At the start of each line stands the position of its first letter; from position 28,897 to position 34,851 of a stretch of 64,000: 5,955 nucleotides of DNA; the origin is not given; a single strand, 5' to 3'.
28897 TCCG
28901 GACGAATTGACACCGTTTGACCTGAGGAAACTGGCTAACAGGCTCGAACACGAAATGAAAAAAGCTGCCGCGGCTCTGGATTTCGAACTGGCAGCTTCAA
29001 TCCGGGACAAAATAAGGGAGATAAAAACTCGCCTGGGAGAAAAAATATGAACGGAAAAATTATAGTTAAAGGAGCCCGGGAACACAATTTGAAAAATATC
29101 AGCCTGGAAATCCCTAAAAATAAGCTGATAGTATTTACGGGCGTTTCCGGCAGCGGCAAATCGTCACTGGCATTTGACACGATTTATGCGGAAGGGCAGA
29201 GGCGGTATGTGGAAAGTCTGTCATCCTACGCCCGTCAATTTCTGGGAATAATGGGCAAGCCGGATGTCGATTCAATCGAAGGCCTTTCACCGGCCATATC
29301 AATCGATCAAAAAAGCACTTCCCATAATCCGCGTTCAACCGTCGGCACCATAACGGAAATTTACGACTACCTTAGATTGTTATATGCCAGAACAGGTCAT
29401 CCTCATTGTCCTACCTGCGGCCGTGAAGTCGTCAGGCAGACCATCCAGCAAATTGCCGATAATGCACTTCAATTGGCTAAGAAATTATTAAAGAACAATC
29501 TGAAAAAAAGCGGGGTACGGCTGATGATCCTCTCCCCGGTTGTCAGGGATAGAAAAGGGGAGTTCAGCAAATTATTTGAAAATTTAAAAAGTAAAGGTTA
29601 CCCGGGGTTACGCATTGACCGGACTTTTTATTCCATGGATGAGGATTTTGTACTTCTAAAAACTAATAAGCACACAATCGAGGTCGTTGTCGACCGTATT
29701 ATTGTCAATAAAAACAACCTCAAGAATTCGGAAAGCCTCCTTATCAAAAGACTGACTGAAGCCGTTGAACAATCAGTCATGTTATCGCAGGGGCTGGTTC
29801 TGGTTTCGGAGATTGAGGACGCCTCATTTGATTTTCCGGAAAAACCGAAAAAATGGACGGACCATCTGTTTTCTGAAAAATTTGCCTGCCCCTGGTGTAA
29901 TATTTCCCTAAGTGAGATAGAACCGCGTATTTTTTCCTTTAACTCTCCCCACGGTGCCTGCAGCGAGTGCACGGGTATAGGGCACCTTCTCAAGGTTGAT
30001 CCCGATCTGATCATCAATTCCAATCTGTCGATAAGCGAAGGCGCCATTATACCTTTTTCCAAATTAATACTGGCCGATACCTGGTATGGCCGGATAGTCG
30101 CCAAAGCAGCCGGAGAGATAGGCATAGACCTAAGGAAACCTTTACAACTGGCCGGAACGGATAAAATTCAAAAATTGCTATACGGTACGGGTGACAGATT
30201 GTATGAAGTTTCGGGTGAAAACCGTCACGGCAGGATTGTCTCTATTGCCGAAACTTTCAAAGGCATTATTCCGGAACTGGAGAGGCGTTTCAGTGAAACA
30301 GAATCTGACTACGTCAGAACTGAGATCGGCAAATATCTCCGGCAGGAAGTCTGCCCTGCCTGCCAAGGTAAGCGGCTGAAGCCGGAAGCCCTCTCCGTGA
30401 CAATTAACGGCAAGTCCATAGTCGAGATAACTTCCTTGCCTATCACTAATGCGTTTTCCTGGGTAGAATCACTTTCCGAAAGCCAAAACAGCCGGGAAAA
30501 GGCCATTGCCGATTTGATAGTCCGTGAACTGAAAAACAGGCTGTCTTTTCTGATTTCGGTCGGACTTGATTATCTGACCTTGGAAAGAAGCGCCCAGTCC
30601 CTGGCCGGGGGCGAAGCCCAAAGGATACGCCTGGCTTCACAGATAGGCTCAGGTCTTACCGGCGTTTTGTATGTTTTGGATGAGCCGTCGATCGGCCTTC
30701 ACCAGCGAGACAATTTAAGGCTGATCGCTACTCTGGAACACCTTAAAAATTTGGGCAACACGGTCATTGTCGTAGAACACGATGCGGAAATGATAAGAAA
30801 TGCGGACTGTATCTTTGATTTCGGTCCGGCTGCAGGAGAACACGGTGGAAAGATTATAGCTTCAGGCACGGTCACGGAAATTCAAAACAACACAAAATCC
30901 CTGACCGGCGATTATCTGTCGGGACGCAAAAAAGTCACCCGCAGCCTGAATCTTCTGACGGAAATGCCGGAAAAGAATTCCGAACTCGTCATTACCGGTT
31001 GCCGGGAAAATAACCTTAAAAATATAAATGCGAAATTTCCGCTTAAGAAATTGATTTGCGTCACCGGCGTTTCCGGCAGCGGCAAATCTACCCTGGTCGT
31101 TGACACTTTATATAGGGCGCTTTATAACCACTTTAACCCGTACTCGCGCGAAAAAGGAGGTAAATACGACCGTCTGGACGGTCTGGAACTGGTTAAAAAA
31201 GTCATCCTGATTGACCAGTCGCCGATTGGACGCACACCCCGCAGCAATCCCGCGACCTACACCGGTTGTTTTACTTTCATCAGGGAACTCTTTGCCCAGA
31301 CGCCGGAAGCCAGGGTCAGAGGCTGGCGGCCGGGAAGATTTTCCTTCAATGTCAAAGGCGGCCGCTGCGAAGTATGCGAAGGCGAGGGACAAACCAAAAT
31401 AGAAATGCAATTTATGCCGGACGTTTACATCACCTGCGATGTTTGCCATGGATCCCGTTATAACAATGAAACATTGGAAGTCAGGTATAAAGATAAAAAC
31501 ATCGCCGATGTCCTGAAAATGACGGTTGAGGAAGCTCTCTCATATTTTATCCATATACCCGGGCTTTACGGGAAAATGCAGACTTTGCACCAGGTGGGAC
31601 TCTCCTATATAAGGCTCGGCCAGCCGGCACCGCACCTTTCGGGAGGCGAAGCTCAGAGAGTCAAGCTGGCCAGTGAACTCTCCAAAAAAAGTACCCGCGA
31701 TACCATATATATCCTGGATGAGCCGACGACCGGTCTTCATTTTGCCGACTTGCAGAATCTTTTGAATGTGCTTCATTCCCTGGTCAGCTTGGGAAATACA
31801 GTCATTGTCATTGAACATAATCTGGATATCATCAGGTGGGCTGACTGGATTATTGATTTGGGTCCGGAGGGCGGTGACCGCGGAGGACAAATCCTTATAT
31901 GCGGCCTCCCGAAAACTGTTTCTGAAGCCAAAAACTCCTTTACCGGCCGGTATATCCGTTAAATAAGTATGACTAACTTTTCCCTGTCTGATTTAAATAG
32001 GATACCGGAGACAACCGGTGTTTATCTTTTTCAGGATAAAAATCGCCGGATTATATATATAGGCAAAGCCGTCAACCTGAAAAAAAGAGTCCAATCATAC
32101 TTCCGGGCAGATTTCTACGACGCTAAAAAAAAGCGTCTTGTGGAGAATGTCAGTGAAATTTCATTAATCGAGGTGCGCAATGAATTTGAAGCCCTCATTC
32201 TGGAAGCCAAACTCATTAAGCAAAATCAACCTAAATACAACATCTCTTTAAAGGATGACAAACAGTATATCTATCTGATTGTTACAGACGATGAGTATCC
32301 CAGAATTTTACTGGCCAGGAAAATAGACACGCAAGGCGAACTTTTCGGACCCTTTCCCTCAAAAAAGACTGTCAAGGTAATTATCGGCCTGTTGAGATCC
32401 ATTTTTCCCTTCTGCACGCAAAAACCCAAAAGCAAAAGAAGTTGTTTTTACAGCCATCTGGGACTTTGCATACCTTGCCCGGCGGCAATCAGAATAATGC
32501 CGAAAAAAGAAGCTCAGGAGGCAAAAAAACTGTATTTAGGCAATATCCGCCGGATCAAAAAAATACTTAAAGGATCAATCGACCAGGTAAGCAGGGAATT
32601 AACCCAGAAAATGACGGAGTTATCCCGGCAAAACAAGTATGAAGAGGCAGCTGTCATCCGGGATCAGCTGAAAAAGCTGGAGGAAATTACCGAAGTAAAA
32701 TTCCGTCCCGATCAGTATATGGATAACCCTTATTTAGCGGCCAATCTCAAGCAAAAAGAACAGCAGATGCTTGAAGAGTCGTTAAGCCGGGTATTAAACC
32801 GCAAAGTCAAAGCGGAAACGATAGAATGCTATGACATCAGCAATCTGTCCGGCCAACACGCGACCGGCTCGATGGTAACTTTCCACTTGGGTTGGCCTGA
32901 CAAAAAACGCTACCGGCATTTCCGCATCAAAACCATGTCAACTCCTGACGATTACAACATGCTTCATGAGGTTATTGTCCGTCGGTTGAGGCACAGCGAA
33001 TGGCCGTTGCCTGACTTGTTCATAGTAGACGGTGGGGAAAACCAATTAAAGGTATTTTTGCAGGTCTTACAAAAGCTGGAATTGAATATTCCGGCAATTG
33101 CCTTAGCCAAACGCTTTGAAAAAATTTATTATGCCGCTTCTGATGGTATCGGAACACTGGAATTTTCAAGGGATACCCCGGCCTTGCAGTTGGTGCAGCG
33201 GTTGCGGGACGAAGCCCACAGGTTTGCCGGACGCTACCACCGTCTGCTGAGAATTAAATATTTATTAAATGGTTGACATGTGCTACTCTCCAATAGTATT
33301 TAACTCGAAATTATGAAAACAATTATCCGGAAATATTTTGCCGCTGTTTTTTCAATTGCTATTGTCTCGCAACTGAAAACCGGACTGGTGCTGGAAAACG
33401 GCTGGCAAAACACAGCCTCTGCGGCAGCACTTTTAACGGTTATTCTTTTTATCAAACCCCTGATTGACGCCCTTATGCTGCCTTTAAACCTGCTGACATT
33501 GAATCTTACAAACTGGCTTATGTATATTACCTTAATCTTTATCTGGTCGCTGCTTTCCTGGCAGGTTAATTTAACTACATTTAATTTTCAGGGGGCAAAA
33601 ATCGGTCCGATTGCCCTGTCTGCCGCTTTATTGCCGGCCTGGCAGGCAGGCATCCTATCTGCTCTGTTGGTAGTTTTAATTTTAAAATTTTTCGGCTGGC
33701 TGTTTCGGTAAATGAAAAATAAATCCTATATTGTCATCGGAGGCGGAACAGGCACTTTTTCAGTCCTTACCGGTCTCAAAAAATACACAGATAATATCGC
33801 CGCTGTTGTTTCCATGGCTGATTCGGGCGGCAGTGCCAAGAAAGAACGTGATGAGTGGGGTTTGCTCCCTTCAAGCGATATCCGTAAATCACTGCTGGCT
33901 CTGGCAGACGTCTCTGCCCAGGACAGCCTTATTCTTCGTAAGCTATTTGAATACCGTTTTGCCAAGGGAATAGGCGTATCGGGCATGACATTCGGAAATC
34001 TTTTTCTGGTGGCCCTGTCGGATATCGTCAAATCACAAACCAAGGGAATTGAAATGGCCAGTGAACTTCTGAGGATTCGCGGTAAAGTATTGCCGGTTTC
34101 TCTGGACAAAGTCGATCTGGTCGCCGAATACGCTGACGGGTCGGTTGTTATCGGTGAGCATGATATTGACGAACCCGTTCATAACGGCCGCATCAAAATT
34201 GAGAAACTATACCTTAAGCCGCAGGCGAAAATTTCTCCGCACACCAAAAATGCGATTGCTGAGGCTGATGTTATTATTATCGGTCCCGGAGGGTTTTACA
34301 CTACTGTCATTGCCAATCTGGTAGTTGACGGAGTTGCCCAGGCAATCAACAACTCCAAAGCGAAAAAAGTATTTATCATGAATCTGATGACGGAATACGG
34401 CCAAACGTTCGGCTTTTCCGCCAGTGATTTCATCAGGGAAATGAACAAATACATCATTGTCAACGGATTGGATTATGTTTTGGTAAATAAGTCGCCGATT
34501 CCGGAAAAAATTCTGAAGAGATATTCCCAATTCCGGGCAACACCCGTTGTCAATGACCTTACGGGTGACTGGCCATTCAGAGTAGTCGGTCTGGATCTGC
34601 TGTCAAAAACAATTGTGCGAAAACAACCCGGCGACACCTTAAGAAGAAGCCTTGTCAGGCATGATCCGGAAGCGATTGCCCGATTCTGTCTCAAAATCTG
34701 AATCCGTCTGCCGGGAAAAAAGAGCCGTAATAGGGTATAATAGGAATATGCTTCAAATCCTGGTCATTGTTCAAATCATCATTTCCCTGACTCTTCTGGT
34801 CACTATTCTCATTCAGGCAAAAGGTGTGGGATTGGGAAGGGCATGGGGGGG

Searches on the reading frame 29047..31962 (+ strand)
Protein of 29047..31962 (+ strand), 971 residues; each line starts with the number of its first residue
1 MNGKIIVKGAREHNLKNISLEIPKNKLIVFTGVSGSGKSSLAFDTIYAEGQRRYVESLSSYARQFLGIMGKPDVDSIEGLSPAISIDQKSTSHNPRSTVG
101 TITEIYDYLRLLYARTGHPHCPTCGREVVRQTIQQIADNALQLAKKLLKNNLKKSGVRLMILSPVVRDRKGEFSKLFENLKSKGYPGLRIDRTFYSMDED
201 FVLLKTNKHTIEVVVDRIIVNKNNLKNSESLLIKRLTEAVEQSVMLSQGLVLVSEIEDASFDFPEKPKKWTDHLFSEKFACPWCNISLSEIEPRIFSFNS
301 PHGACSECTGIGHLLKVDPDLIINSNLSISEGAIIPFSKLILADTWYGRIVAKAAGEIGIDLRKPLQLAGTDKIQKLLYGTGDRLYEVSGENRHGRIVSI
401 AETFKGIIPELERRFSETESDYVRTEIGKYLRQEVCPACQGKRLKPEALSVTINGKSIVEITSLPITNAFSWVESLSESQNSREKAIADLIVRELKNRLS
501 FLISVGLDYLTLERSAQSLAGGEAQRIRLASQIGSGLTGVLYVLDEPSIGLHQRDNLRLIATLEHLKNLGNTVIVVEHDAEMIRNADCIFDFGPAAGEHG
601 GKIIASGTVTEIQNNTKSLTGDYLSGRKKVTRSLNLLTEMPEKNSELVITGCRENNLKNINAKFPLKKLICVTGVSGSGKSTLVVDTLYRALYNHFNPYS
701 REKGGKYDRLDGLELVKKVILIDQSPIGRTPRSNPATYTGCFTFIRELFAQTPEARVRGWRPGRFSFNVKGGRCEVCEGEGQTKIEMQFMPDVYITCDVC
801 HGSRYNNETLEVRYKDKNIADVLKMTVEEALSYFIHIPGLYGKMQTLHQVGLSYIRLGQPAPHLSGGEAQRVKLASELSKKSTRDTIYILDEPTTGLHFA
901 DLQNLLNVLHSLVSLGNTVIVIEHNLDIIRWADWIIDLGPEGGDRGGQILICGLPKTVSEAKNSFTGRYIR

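Call 69: search_protein_families(library=pfam, proteins=[window:29047-31962:+], max_evalue=0.001)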
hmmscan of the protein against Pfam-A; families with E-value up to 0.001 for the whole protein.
window:29047-31962:+ (971 aa): 15 families
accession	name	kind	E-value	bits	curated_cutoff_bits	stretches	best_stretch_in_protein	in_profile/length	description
PF17760.6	UvrA_inter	-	9.9e-25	87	23.3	1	131-255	1-107/109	UvrA interaction domain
PF17755.6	UvrA_DNA-bind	-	1.5e-23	83.6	23.2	1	318-428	1-109/110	UvrA DNA-binding domain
PF00005.33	ABC_tran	-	5.3e-19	69.6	25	1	844-895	89-137/137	ABC transporter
PF02463.25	SMC_N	-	4.5e-08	33.2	40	0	831-934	135-207/220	RecF/RecN/SMC N terminal domain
PF13555.12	AAA_29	-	4.9e-07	29.8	27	0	663-692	18-46/61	P-loop containing region of AAA domain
PF20703.3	nSTAND1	-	1.5e-06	28.6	27.1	0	11-51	19-59/379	Novel STAND NTPase 1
PF13191.12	AAA_16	-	1.6e-05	25.9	32.6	0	668-695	25-51/167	AAA ATPase domain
PF00684.25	DnaJ_CXXCXGXG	-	5.2e-05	23.9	32.7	0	773-804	17-51/65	DnaJ central domain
PF03193.22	RsgA_GTPase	-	7.5e-05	23.1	30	0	10-42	92-123/174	RsgA GTPase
PF13238.12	AAA_18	-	0.00032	21.6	29.4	0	670-684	1-15/128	AAA domain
PF20720.3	nSTAND3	-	0.00042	20.5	27.2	0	662-701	12-51/155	Novel STAND NTPase 3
PF25201.1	nSTAND6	-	0.00054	20.5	27.7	0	653-686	4-37/148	Novel STAND NTPase 6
PF13481.12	AAA_25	-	0.00055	20.1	27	0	660-689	26-55/195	AAA domain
PF13476.12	AAA_23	-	0.00061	20.9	27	0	667-707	19-58/201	AAA domain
PF13671.12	AAA_33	-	0.00064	20.5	27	0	669-685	1-17/143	AAA domain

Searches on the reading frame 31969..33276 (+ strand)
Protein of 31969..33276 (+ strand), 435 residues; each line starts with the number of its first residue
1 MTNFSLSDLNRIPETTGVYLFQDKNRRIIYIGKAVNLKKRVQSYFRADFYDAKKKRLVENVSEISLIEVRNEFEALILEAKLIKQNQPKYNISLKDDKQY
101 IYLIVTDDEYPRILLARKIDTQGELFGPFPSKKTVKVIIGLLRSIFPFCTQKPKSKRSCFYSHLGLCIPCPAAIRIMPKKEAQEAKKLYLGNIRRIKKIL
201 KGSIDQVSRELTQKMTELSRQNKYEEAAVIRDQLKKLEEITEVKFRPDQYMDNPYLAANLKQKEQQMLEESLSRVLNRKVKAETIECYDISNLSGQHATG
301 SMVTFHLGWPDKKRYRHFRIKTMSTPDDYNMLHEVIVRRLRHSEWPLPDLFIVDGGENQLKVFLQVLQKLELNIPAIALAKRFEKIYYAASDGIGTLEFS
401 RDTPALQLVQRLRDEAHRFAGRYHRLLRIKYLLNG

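Call 69: search_protein_families(library=pfam, proteins=[window:31969-33276:+], max_evalue=0.001)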
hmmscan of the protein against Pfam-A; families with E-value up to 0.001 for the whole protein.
window:31969-33276:+ (435 aa): 3 families
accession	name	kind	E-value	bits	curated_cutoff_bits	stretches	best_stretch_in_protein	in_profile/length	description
PF08459.17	UvrC_RNaseH_dom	-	2.5e-44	151.4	22.3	1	275-420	3-158/159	UvrC RNAse H endonuclease domain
PF01541.30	GIY-YIG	-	2.5e-10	40.9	22.6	1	17-91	3-78/78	GIY-YIG catalytic domain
PF02151.25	UVR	-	9.1e-09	35.2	21.5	1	209-239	5-35/36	UvrB/uvrC motif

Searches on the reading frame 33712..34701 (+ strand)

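Call 69: search_protein_families(library=pfam, proteins=[window:33712-34701:+], max_evalue=0.001)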
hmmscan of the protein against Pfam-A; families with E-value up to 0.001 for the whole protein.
window:33712-34701:+ (329 aa): 1 family
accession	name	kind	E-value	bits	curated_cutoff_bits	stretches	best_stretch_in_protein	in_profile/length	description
PF01933.23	CofD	-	4.8e-77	259.4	30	1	7-283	2-274/290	2-phospho-L-lactate transferase CofD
